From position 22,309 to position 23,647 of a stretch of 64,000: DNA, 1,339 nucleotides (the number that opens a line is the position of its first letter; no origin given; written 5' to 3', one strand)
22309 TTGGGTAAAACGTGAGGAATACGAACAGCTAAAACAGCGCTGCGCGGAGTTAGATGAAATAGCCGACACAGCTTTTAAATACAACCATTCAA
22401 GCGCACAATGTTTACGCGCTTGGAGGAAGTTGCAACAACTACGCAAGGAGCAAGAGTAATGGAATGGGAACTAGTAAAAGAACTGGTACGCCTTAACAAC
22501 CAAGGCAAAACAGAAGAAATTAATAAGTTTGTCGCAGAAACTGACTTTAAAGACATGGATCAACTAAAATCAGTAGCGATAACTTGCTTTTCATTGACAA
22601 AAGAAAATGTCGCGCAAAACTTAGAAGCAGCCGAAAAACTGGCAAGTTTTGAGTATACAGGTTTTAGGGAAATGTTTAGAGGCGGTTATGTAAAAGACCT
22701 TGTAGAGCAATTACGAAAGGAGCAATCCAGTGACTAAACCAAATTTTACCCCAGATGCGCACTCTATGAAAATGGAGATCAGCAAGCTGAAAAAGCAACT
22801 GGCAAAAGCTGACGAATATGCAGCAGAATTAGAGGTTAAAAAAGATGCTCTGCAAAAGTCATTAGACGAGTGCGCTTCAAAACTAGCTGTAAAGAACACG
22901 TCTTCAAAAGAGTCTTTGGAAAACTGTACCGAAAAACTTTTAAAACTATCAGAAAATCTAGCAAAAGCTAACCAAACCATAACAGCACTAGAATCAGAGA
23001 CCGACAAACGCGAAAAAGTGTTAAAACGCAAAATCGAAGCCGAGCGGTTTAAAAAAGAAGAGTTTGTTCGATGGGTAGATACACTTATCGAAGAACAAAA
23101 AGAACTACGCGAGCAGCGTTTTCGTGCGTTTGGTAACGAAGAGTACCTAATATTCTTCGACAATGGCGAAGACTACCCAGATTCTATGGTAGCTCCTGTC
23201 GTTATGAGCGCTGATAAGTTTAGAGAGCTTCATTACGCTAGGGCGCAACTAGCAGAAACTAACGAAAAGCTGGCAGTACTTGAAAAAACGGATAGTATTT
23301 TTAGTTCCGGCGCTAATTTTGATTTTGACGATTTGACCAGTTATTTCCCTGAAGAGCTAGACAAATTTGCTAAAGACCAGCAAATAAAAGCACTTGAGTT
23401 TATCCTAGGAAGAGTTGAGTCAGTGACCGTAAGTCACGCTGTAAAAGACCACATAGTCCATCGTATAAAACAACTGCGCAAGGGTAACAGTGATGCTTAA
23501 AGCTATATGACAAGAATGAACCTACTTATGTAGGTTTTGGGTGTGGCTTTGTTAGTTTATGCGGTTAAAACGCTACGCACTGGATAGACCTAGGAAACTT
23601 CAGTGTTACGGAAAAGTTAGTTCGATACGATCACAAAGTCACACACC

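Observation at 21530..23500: Tandem array of four paralogous coiled-coil genes sharing a C-terminal ...QLRKEQ tail and an 18-mer that spans each stop codon and the next ribosome-binding site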

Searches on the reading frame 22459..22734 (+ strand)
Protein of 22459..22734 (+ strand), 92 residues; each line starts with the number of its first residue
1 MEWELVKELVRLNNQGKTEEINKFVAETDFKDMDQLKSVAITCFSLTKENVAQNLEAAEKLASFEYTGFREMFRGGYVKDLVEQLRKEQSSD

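Call 9: search_protein_families(library=pfam, proteins=[window:22459-22734:+], max_evalue=1)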
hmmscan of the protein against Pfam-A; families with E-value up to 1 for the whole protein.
window:22459-22734:+ (92 aa): 2 families
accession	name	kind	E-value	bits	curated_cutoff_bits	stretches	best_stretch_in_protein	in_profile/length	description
PF23401.1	HTH_Card1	-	0.019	15.6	27.8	1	4-55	24-75/87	Card1 hinge domain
PF04456.17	DUF503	-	0.094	13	22.4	1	24-62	37-75/88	Protein of unknown function (DUF503)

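Call 10: search_protein_families(library=phrogs, proteins=[window:22459-22734:+], max_evalue=1)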
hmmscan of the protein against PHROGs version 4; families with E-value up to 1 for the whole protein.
window:22459-22734:+ (92 aa): 3 families
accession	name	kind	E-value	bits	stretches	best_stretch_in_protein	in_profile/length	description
phrog_24319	-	unknown function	6.6e-62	207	1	1-92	1-92/92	-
phrog_24567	-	unknown function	0.14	12.5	1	17-84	128-196/229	-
phrog_25988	-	unknown function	0.15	10.1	1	4-87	1294-1374/1429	-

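Call 61: search_protein_families(library=ncbifam, proteins=[window:22459-22734:+], max_evalue=0.1)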
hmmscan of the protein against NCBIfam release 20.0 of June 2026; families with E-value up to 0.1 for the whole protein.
window:22459-22734:+ (92 aa): 1 family
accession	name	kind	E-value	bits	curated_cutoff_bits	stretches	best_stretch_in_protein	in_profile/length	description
NF011663.0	PRK15083.1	subfamily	0.012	13.6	589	1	5-80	462-530/639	PTS mannitol transporter subunit IICBA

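Call 66: find_homologous_proteins(query=window:22459-22734:+, max_evalue=0.01)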
Query window:22459-22734:+ (92 aa): 2 proteins with E <= 0.01 among 2 candidates.
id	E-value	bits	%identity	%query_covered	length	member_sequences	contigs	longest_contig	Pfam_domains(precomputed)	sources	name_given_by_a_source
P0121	3.6e-52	191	100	100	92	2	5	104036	-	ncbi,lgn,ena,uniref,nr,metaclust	ncbi:hypothetical protein AD45P2_00390 [Alteromonas phage vB_AmaP_AD45-P2]|uniref:Uncharacterized pr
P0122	2.2e-44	167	87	97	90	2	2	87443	-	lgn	-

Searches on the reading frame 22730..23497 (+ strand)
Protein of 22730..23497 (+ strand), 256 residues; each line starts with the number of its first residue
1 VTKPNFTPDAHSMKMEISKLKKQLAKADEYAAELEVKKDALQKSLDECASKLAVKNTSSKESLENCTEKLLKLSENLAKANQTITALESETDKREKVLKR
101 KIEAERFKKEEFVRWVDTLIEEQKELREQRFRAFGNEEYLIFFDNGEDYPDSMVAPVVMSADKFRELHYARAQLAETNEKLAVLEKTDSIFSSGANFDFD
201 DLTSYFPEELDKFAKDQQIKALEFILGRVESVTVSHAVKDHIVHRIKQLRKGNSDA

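Call 9: search_protein_families(library=pfam, proteins=[window:22730-23497:+], max_evalue=1)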
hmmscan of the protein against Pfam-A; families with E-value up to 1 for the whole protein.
window:22730-23497:+ (256 aa): 9 families
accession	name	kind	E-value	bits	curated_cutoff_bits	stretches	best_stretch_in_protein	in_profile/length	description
PF24564.1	DUF7605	-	0.086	13.2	27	1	38-107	55-126/183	Domain of unknown function (DUF7605)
PF14712.11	Snapin_Pallidin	-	0.1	13.5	29.6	1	20-90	11-84/89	Snapin/Pallidin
PF08647.16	BRE1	-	0.22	12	27.9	1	52-99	15-62/95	BRE1 E3 ubiquitin ligase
PF15619.11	Lebercilin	-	0.41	10.6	34.3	0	14-129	66-185/193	Ciliary protein causing Leber congenital amaurosis disease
PF20072.4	DUF6468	-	0.47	11.1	26.9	0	73-103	15-45/76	Domain of unknown function (DUF6468)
PF23991.1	DUF7310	-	0.5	11.3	40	0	9-48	24-63/83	Coiled-coil region of unknown function (DUF7310)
PF16046.10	FAM76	-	0.64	9.8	28.5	0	12-129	176-289/298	FAM76 protein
PF07851.19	TMEM120A-B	-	0.64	9.7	29.8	0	16-114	3-98/324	TMEM120A/B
PF08702.15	Fib_alpha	-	0.71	10.5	29.9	1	11-99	31-119/143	Fibrinogen alpha/beta chain family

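Call 10: search_protein_families(library=phrogs, proteins=[window:22730-23497:+], max_evalue=1)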
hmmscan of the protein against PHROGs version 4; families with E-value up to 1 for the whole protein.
window:22730-23497:+ (256 aa): 14 families
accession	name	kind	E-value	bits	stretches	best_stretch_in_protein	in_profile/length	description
phrog_19342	-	unknown function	1.5e-164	546.6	1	1-256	1-256/256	-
phrog_9014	-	moron, auxiliary metabolic gene and host takeover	0.00071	20.7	1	12-37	22-47/52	Gp5.9-like inihibitor of recBCD nuclease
phrog_35568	-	unknown function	0.0021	19.2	1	10-46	10-46/100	-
phrog_25947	-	other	0.007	17.7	1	12-58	20-66/79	hol-like chemotaxis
phrog_15278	-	unknown function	0.0078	17.2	1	177-226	8-57/71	-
phrog_15646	-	unknown function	0.065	13.7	1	11-111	11-109/293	-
phrog_13526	-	unknown function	0.066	14.2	0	173-209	39-75/116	-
phrog_5553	-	unknown function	0.15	13.3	1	12-100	25-109/114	-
phrog_21533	-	unknown function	0.22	13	0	12-53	38-79/105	-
phrog_35017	-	unknown function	0.23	12.7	1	66-93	24-51/79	-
phrog_10535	-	unknown function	0.23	12.7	1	8-78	4-75/77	-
phrog_2050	-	head and packaging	0.29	11.7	1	10-134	127-249/303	virion structural protein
phrog_530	-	head and packaging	0.35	10.9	0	73-203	232-306/390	head maturation protease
phrog_9294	-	unknown function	0.36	12.2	1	13-50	9-46/127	-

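Call 61: search_protein_families(library=ncbifam, proteins=[window:22730-23497:+], max_evalue=0.1)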
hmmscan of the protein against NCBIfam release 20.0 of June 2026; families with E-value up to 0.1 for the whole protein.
window:22730-23497:+ (256 aa): 8 families
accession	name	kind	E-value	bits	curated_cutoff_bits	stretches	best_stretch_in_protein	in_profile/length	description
TIGR02168.1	SMC_prok_B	equivalog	0.0029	15.4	567.35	1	16-104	680-788/1181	chromosome segregation protein SMC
TIGR04211.1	SH3_and_anchor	equivalog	0.0047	16.6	65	1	11-101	62-158/198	TIGR04211 family SH3 domain-containing protein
TIGR02169.1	SMC_prok_A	equivalog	0.0083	13.8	729.4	1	13-129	243-355/1165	chromosome segregation protein SMC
NF008438.0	PRK11281.1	equivalog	0.011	13.5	991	1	11-130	76-193/1113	mechanosensitive channel MscK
NF038218.1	IcmG_DotF_IVB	equivalog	0.034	13.8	200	0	60-108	144-192/266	type IVB secretion system protein IcmG/DotF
TIGR02680.1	TIGR02680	hypoth_equivalog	0.039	11.7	462.85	1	9-120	886-997/1356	TIGR02680 family protein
NF033885.1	conj_TraP_IncI1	equivalog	0.054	13.2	135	1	3-100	41-139/217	conjugal transfer protein TraP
NF045487.1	ASRP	equivalog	0.071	11.7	300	1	13-129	360-468/593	archaea-specific SMC-related protein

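Call 62: search_solved_structures(query=window:22730-23497:+, max_evalue=1, show_alignments=2)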
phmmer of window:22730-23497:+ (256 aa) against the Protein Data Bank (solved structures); distinct sequences matched with E-value up to 1: 2.
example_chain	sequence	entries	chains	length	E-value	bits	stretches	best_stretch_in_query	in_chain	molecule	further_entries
8b1r_P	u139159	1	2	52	0.2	14.7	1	12-39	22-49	Probable RecBCD inhibitor gp5.9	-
9gmb_I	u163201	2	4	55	0.23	14.5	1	12-38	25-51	Probable RecBCD inhibitor gp5.9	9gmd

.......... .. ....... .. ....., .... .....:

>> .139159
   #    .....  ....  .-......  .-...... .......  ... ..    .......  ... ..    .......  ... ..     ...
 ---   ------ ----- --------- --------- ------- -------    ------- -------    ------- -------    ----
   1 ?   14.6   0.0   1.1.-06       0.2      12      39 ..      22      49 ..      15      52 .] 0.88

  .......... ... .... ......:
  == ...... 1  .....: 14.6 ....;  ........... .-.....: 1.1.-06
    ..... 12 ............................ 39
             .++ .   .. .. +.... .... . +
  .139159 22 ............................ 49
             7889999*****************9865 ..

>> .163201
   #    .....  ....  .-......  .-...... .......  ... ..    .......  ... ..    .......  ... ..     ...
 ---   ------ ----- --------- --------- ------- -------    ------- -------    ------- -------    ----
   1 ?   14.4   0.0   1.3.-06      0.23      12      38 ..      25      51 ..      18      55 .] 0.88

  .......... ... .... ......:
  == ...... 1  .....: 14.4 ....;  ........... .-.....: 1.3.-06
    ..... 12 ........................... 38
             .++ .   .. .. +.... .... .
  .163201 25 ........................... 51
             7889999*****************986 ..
